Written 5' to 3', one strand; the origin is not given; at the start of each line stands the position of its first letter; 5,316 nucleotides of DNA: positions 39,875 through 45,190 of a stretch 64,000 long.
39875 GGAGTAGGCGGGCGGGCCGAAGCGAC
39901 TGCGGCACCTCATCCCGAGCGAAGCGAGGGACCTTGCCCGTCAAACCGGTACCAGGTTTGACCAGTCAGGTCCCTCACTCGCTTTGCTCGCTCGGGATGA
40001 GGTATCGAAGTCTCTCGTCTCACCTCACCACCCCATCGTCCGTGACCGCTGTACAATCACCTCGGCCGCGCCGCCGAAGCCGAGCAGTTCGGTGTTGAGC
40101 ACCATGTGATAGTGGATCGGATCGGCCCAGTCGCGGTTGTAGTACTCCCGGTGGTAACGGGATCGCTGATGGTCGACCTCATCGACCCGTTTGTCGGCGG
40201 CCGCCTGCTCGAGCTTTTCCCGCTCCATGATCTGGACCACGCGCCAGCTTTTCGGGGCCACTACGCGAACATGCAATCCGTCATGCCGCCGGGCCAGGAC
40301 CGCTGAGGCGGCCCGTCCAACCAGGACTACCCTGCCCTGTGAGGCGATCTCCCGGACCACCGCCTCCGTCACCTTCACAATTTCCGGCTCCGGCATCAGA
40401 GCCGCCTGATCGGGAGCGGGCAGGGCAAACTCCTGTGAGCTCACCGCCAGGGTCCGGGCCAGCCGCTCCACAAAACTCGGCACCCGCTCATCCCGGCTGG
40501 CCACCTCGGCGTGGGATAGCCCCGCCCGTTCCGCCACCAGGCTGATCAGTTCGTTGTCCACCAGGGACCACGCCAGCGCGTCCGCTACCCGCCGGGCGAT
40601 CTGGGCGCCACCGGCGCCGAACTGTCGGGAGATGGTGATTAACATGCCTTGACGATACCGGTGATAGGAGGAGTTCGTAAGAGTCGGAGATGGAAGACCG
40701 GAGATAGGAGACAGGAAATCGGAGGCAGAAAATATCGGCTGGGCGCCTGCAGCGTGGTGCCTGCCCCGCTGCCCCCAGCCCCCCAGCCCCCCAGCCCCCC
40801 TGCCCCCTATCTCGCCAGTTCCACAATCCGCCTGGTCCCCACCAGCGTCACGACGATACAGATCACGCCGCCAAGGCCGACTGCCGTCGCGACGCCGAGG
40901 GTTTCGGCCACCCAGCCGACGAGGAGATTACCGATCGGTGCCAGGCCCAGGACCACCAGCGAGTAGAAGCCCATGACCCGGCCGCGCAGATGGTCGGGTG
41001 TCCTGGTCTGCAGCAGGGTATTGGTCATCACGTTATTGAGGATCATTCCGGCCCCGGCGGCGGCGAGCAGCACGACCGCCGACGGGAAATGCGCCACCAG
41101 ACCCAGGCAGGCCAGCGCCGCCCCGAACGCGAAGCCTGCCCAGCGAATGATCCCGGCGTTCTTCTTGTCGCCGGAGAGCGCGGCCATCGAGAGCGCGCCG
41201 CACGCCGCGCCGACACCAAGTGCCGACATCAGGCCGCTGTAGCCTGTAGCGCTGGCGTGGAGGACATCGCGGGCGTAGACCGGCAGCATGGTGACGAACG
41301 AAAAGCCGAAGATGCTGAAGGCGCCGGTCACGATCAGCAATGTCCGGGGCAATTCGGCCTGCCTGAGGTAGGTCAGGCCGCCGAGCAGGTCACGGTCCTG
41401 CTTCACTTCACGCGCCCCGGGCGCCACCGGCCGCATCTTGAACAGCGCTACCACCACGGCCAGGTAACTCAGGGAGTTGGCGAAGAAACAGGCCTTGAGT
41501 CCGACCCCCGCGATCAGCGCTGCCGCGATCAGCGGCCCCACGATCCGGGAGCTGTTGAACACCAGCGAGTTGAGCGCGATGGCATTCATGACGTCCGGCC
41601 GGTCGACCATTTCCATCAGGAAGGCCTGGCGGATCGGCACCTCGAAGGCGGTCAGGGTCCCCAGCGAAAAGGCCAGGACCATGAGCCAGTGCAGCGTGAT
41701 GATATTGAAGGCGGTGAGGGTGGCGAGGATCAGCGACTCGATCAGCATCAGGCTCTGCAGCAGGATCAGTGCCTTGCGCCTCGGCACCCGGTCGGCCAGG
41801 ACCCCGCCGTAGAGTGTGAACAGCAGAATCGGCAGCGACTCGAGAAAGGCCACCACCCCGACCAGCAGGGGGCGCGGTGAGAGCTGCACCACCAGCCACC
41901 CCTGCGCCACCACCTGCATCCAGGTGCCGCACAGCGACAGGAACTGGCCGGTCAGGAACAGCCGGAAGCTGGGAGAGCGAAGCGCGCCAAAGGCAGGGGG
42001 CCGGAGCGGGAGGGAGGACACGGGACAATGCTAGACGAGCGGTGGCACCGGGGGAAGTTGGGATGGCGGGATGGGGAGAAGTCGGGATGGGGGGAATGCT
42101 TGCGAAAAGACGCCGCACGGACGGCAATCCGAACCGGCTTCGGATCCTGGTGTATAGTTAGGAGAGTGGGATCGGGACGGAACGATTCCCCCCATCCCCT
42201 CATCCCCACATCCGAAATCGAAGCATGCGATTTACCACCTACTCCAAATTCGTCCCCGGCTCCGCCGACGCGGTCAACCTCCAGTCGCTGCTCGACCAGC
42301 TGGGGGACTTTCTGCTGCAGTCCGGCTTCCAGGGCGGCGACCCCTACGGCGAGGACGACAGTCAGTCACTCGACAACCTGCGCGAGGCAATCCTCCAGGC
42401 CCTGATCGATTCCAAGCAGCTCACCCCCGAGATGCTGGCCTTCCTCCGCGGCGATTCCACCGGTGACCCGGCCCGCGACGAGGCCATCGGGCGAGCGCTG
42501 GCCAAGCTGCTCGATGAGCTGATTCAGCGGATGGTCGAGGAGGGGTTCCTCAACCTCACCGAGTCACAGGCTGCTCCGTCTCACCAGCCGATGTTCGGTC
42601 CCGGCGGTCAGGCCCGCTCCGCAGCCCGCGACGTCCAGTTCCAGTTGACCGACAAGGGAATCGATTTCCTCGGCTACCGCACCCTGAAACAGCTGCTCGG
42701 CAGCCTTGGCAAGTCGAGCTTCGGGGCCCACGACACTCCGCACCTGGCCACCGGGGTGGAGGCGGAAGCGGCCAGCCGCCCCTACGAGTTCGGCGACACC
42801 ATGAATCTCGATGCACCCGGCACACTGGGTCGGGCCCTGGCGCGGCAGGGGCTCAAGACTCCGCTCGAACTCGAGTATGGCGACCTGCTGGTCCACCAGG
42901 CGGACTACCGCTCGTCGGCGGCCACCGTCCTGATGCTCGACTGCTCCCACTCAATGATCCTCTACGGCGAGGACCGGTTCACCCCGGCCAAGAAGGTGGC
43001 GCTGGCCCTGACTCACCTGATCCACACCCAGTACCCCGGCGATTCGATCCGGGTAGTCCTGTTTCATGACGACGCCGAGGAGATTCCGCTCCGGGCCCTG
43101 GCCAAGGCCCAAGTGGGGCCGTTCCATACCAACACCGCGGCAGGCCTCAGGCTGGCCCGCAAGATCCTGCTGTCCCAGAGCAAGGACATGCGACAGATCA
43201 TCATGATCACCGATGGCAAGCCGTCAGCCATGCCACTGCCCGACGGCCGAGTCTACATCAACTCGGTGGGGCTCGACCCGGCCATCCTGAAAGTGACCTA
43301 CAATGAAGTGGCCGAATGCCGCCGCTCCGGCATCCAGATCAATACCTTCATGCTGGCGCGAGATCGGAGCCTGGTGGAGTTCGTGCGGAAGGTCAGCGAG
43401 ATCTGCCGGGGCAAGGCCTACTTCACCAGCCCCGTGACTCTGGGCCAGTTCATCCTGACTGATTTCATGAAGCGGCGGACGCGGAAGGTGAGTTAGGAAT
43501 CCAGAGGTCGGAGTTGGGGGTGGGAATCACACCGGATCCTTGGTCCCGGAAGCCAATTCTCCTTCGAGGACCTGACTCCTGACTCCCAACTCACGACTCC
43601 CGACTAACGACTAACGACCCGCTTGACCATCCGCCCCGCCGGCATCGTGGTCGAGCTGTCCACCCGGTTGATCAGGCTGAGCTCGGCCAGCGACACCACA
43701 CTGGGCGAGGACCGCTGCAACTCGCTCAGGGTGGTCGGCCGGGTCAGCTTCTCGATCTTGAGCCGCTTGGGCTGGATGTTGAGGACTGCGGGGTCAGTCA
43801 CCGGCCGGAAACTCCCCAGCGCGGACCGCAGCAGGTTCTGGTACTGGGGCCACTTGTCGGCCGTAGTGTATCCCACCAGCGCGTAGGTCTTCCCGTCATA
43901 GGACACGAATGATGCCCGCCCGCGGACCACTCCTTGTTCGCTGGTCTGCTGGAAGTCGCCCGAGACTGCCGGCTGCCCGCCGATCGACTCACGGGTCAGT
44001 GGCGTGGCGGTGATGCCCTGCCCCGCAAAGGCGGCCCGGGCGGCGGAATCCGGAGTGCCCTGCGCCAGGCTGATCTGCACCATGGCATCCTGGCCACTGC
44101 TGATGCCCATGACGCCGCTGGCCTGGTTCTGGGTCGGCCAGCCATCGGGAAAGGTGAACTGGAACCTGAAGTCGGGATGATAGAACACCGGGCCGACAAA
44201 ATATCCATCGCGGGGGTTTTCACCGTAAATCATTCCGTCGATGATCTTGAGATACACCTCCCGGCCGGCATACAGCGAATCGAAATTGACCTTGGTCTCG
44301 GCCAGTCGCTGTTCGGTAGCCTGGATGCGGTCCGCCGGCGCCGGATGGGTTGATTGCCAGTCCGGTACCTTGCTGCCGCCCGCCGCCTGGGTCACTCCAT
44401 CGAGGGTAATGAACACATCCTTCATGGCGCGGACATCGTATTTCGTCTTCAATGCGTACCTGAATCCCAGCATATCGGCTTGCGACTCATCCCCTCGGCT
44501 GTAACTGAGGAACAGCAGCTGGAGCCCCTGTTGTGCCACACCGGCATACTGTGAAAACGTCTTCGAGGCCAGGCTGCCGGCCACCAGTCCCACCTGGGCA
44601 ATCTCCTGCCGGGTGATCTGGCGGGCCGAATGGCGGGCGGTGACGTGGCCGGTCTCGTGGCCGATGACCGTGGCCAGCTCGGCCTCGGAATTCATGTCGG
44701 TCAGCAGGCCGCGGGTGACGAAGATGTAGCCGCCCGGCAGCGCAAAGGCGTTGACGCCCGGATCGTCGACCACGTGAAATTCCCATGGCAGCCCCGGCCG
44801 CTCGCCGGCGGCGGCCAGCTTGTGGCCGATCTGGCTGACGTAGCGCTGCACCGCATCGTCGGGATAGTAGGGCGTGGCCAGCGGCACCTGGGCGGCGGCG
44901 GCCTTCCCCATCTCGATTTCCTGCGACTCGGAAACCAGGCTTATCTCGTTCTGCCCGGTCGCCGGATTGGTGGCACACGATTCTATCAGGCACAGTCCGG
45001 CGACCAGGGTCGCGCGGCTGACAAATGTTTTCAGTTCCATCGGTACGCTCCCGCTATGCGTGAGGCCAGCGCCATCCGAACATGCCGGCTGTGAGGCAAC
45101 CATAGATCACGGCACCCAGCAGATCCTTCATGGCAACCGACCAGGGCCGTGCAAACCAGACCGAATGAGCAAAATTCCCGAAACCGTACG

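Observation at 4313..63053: Recurrent architecture of phase-locked 7/8/9-nt simple repeats with a purine-rich arm and a pyrimidine-rich arm, at >=14 loci in 64 kb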

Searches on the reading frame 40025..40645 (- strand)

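Call 57: search_protein_families(library=pfam, proteins=[window:40025-40645:-], max_evalue=0.00001)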
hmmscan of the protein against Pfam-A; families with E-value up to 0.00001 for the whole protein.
window:40025-40645:- (206 aa): 1 family
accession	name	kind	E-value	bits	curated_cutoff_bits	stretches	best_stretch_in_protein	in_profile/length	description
PF13189.12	Cytidylate_kin2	-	5.5e-45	154.1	28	1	3-186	2-175/176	Cytidylate kinase-like family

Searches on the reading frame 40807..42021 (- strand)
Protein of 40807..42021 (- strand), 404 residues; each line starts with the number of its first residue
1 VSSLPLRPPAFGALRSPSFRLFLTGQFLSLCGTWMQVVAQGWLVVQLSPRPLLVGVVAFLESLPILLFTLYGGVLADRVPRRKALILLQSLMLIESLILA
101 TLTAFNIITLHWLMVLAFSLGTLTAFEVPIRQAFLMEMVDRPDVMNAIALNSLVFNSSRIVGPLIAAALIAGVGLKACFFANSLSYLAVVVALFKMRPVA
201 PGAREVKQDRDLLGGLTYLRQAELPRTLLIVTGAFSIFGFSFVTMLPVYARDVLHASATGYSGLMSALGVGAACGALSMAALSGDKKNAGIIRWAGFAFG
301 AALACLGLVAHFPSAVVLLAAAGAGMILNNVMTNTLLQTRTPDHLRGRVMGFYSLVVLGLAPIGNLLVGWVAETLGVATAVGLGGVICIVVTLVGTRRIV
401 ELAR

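Call 57: search_protein_families(library=pfam, proteins=[window:40807-42021:-], max_evalue=0.00001)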
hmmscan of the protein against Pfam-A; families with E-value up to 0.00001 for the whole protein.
window:40807-42021:- (404 aa): 2 families
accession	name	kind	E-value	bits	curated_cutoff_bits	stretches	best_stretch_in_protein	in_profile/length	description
PF05977.19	MFS_3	-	2.5e-63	214.7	27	1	11-397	4-392/524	Transmembrane secretion effector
PF07690.21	MFS_1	-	1.7e-35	123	33.4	1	23-359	2-340/347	Major Facilitator Superfamily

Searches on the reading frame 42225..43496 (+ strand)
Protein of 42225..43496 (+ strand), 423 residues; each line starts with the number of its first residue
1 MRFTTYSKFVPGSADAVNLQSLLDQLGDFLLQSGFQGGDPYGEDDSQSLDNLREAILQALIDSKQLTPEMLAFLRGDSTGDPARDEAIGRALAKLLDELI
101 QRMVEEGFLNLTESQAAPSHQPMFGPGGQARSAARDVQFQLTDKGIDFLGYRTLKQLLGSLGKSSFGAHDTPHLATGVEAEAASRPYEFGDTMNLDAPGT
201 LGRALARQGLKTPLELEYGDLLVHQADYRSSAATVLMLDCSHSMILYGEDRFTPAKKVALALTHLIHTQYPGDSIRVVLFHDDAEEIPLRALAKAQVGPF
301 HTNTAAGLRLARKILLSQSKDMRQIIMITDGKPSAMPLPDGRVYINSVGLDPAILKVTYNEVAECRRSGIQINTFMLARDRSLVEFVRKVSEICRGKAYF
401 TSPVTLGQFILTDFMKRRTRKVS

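Call 45: find_encoding_contigs(protein=window:42225-43496:+, flank=6000, max_places=10)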
Protein window:42225-43496:+ (423 aa): no gene with exactly this product is on record in the collection.

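Call 57: search_protein_families(library=pfam, proteins=[window:42225-43496:+], max_evalue=0.00001)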
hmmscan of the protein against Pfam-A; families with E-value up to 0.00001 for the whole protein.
window:42225-43496:+ (423 aa): 1 family
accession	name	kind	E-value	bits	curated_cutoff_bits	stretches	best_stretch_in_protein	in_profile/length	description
PF13519.12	VWA_2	-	8.6e-09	36.4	27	1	234-332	1-107/107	von Willebrand factor type A domain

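Call 59: find_related_loci(query=window:42225-43496:+, collection=metagenome_contigs, flank=10000)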
Query window:42225-43496:+ (423 aa) in metagenome_contigs; peptide patterns used: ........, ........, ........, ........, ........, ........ (x = any residue, [..] = any of these).
600 stretches matched a pattern (row limit reached: there are more); 592 encode a relative of the query (tblastn E <= 1e-3); the best 80 are kept; 80 distinct loci.
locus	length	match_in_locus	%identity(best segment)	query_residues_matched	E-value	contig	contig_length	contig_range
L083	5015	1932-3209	73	1-422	0e+0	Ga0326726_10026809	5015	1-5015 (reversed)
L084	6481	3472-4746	73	1-423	0e+0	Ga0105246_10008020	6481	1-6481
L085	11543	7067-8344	73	1-423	0e+0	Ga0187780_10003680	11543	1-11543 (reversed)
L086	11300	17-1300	73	1-422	0e+0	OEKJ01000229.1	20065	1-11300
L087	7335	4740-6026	72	1-423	0e+0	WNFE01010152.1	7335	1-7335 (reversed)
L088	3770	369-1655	72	1-423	0e+0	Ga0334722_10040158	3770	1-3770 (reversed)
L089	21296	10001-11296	73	1-423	0e+0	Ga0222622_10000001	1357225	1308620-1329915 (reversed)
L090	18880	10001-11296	71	1-423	0e+0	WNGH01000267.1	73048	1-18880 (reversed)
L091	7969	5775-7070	71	1-423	0e+0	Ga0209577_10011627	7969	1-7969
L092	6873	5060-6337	73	1-422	0e+0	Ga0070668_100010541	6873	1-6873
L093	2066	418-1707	72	3-423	0e+0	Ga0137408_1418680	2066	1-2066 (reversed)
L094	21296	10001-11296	72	1-423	0e+0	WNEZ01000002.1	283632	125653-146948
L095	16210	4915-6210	72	1-423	0e+0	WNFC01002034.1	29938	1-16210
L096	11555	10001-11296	71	1-423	0e+0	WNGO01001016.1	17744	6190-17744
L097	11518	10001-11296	72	1-423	0e+0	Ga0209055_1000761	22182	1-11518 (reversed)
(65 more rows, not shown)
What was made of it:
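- Tried and rejected: The metagenome scan gave nothing closer than 73% protein identity (call 59).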

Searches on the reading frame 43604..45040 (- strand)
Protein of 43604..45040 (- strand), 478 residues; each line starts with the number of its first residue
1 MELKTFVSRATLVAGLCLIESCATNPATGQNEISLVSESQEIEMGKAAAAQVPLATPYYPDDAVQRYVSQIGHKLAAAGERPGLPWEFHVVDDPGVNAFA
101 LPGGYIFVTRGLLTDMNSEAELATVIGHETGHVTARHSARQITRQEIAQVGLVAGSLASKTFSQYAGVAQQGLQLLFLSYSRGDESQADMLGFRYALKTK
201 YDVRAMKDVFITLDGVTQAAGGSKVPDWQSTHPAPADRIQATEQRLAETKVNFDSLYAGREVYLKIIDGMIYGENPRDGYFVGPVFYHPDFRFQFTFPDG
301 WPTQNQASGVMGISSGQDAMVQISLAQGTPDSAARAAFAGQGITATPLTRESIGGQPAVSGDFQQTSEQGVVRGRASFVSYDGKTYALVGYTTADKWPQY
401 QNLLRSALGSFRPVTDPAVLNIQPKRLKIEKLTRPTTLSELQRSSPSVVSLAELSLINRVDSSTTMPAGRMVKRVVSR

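Call 57: search_protein_families(library=pfam, proteins=[window:43604-45040:-], max_evalue=0.00001)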
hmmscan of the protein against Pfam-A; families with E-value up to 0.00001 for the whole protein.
window:43604-45040:- (478 aa): 1 family
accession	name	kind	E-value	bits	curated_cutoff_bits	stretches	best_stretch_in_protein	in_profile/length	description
PF01435.24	Peptidase_M48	-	2.8e-40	138.6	20.3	1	64-244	3-184/186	Peptidase family M48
